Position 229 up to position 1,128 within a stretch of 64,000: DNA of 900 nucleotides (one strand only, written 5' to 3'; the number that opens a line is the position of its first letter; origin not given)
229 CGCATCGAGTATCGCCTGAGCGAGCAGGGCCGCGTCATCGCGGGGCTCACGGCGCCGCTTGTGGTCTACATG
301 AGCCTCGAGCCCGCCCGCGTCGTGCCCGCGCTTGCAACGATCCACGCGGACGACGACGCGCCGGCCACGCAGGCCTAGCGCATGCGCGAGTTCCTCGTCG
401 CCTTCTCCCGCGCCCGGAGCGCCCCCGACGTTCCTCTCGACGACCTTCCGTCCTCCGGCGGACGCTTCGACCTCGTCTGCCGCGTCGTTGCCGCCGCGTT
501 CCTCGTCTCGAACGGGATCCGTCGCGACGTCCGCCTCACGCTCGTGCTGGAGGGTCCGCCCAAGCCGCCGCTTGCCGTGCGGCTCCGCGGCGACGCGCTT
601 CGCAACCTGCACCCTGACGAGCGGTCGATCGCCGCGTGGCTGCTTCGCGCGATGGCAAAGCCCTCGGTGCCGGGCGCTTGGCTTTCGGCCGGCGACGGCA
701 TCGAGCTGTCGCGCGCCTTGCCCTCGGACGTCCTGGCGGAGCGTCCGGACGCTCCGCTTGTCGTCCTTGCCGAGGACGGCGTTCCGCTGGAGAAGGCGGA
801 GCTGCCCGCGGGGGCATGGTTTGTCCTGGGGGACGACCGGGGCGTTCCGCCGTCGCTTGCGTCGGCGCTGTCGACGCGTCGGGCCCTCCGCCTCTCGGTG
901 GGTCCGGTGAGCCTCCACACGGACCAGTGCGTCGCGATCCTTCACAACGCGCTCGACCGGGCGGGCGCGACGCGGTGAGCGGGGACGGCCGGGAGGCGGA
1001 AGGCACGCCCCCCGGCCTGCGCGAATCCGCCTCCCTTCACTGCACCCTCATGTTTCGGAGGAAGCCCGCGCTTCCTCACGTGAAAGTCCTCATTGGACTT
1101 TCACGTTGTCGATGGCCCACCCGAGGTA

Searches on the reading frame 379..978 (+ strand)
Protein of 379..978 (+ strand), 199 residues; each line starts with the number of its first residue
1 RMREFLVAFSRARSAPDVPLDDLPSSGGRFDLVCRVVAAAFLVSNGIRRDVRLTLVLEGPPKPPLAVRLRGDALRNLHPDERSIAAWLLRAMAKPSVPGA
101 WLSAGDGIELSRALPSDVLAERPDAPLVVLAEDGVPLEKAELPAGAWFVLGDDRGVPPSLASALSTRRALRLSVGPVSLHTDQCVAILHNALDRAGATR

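Call 81: search_protein_families(library=pfam, proteins=[window:379-978:+], max_evalue=0.0001)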
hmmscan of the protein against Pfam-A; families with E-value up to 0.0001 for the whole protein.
window:379-978:+ (199 aa): 1 family
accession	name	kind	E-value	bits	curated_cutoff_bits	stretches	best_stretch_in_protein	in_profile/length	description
PF04013.17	Methyltrn_RNA_2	-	6.4e-43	147.2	25.5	1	2-196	1-197/198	Putative SAM-dependent RNA methyltransferase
